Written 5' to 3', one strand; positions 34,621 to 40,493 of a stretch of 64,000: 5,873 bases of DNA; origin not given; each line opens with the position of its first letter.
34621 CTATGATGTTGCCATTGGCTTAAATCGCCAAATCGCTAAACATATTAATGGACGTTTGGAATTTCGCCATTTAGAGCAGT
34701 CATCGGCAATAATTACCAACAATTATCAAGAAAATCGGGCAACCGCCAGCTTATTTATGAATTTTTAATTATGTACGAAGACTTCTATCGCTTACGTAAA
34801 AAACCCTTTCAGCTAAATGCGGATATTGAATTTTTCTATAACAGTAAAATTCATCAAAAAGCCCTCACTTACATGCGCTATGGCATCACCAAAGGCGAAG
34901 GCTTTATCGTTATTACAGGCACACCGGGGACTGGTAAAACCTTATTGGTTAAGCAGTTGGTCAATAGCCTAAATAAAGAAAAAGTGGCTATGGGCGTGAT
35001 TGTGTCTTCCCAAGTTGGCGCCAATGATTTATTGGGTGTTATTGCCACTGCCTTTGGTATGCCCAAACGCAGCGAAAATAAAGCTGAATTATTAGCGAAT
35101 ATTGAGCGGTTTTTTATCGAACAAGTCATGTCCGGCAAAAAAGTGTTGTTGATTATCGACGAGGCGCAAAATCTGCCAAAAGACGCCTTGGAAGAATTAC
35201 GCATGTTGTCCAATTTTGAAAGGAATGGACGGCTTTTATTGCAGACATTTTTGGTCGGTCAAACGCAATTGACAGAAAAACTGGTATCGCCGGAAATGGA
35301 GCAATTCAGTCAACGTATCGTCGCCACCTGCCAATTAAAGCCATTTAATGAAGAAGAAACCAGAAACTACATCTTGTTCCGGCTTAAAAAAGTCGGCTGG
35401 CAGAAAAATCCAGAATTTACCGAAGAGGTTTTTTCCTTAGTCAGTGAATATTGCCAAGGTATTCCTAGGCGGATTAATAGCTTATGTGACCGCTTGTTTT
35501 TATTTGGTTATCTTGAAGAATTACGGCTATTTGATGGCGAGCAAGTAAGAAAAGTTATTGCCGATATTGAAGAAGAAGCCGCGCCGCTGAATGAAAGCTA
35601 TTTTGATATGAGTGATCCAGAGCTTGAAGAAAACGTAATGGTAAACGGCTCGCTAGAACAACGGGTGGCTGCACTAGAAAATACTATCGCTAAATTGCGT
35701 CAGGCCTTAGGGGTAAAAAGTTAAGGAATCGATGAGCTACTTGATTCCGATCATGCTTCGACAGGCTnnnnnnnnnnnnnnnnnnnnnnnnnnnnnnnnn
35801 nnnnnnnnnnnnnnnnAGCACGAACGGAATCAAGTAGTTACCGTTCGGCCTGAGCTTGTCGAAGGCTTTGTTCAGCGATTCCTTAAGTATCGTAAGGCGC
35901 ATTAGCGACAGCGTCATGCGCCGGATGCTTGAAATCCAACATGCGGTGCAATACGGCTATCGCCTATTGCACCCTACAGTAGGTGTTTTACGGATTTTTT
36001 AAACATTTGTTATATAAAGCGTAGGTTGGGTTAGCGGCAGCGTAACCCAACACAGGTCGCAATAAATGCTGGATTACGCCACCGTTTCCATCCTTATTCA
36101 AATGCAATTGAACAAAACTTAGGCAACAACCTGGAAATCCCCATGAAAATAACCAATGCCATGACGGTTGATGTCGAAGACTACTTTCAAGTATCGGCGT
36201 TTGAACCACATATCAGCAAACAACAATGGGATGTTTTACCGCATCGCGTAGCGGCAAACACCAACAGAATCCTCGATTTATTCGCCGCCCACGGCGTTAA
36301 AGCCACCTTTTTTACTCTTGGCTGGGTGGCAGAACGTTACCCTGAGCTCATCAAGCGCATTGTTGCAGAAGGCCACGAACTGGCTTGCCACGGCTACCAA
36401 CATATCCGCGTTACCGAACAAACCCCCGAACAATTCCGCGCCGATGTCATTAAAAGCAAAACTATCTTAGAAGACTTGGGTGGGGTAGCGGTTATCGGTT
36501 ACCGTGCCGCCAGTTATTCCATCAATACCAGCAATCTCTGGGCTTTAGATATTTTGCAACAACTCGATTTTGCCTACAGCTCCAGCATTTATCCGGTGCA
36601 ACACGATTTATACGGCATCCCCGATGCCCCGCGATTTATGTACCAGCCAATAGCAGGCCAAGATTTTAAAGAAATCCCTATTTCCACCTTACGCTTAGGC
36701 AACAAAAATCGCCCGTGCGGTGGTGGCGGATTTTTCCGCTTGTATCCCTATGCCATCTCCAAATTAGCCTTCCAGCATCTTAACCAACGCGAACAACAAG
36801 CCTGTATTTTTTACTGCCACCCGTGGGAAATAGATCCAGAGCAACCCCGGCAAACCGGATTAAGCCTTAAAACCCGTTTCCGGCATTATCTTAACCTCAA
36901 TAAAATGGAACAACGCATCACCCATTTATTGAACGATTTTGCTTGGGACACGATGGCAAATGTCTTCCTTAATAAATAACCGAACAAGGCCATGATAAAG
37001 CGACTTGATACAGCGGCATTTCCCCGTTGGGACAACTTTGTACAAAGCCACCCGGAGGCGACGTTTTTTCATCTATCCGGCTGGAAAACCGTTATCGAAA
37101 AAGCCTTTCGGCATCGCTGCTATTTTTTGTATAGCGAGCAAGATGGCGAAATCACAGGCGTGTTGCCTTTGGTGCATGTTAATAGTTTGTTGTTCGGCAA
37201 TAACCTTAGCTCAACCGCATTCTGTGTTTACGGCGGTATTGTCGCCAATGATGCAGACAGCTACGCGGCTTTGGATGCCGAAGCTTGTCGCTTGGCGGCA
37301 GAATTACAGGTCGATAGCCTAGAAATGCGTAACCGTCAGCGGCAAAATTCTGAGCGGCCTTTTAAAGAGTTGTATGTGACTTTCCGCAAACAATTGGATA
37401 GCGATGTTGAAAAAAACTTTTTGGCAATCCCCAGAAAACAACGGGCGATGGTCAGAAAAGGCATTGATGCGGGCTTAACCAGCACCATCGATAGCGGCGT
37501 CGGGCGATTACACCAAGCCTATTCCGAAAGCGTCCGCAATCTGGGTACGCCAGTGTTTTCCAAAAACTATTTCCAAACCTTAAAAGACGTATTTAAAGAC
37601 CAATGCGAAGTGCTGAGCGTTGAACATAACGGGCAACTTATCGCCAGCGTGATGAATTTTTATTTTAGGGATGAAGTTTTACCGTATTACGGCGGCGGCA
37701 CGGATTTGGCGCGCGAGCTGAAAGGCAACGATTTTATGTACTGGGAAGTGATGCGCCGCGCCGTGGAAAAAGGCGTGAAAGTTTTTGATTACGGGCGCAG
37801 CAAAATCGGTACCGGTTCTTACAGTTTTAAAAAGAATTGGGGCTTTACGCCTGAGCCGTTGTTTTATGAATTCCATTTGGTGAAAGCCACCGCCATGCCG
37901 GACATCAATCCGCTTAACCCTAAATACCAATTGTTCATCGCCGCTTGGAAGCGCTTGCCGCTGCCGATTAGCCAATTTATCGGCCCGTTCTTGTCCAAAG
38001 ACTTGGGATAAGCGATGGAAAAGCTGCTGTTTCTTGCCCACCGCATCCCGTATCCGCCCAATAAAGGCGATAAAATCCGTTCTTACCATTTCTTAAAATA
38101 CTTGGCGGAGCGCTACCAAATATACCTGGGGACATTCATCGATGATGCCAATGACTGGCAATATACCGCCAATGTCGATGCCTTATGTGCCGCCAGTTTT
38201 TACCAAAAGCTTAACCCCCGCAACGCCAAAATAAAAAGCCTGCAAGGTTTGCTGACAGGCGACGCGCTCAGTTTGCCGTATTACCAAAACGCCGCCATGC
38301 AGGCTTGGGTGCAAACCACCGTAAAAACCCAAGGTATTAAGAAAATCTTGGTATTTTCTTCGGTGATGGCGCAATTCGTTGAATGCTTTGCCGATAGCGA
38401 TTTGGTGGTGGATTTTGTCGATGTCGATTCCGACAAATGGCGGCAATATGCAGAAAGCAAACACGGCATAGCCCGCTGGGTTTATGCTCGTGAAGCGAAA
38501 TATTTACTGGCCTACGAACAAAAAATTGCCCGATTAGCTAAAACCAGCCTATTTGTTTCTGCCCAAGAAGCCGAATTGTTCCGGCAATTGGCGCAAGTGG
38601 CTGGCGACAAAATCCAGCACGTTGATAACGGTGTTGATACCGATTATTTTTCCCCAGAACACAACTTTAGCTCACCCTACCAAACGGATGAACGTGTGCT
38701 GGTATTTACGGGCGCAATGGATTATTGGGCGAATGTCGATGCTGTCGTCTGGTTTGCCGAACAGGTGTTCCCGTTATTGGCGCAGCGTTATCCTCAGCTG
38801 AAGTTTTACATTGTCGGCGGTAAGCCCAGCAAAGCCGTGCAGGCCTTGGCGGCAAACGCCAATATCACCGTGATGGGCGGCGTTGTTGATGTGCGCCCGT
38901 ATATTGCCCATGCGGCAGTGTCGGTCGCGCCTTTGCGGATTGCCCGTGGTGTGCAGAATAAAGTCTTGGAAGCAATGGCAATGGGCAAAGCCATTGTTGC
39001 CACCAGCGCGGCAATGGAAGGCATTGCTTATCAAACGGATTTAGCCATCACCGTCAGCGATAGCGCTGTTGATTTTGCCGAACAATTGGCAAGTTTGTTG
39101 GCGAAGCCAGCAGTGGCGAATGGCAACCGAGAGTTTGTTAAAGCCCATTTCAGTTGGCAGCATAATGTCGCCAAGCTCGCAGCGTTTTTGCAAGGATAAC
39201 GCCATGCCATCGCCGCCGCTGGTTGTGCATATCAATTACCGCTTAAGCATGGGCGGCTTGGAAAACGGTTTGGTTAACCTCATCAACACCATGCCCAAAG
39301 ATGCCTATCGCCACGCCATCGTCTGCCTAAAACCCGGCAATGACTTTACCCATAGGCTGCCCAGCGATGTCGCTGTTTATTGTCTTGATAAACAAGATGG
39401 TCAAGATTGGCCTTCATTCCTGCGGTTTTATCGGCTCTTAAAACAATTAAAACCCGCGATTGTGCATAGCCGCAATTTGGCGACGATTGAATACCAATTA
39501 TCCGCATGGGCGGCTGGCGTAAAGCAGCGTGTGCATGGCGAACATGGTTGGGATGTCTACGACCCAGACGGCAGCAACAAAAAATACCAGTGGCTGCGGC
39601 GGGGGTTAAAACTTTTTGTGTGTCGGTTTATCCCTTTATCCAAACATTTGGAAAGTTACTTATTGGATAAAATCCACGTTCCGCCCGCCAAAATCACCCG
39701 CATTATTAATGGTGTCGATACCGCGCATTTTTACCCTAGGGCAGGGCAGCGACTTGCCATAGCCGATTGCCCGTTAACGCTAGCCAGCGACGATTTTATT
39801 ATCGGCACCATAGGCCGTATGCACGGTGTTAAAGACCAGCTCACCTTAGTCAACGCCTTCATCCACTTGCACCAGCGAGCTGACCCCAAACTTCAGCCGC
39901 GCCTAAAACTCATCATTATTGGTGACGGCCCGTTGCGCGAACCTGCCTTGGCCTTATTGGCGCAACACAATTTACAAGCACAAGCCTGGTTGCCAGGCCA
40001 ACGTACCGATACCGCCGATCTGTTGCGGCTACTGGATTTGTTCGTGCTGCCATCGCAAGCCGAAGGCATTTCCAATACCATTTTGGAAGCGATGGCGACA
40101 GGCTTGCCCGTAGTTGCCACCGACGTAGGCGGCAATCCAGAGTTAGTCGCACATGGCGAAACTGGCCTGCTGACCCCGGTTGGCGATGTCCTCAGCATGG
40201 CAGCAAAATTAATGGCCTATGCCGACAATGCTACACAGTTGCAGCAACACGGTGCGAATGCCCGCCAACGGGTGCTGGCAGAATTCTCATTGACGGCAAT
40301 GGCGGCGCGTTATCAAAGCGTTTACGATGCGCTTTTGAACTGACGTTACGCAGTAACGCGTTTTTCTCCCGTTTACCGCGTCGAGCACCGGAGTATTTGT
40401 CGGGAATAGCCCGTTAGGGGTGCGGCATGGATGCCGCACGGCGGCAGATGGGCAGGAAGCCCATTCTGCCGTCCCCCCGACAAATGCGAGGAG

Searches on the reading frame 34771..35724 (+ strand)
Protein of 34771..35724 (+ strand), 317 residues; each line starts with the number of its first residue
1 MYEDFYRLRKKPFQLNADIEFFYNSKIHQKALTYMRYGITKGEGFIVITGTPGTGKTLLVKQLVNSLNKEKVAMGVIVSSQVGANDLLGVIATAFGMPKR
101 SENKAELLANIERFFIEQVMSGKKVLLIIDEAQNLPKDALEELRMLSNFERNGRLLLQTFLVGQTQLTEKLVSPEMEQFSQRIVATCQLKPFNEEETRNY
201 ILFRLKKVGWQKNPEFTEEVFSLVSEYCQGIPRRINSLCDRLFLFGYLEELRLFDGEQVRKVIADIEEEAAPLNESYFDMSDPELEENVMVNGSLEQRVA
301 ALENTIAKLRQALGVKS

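Call 69: search_protein_families(library=pfam, proteins=[window:34771-35724:+], max_evalue=1e-10)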
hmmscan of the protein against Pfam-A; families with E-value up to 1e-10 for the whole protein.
window:34771-35724:+ (317 aa): 1 family
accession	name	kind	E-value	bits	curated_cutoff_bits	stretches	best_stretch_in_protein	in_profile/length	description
PF13401.12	AAA_22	-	1.5e-27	96.9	27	1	41-171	3-130/130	AAA domain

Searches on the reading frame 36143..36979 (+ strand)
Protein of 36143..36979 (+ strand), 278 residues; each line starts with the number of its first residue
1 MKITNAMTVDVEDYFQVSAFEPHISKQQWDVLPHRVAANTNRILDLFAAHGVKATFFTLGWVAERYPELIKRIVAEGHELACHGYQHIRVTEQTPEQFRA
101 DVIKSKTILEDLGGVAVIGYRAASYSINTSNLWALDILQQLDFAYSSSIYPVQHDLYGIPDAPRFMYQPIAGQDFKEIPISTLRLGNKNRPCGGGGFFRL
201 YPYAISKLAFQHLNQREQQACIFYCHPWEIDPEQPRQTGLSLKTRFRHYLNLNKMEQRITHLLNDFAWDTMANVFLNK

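Call 69: search_protein_families(library=pfam, proteins=[window:36143-36979:+], max_evalue=1e-10)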
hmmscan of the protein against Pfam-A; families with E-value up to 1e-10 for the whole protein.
window:36143-36979:+ (278 aa): 2 families
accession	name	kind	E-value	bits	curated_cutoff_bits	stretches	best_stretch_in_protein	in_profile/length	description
PF11959.13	DUF3473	-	1.4e-52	177.5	29.6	1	147-275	1-129/130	Domain of unknown function (DUF3473)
PF01522.26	Polysacc_deac_1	-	1.6e-22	80.2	23.1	1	30-131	14-112/124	Polysaccharide deacetylase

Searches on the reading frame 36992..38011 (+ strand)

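Call 69: search_protein_families(library=pfam, proteins=[window:36992-38011:+], max_evalue=1e-10)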
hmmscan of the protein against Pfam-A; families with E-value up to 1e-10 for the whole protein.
window:36992-38011:+ (339 aa): 1 family
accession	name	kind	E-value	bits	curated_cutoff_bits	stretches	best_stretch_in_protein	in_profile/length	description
PF13480.13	Acetyltransf_6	-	4e-15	56.6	22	1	150-280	3-142/143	Acetyltransferase (GNAT) domain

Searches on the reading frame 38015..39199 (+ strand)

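Call 69: search_protein_families(library=pfam, proteins=[window:38015-39199:+], max_evalue=1e-10)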
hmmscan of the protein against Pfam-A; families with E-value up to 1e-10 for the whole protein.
window:38015-39199:+ (394 aa): 1 family
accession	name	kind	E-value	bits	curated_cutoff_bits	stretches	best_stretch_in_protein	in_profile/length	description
PF13692.12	Glyco_trans_1_4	-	7.5e-27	94.8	27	1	227-363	2-141/142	Glycosyl transferases group 1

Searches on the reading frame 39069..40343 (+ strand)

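Call 70: search_protein_families(library=pfam, proteins=[window:39069-40343:+], max_evalue=1e-10)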
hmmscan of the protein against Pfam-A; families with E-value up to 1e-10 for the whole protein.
window:39069-40343:+ (424 aa): 3 families
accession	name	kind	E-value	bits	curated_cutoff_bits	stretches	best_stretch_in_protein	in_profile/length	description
PF13692.12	Glyco_trans_1_4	-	3.9e-33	115.2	27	1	244-384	3-139/142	Glycosyl transferases group 1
PF00534.26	Glycos_transf_1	-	8.3e-31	107.3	26.4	1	238-401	11-172/172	Glycosyl transferases group 1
PF13439.12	Glyco_transf_4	-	1.1e-18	68.3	28.5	1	61-219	1-169/170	Glycosyltransferase Family 4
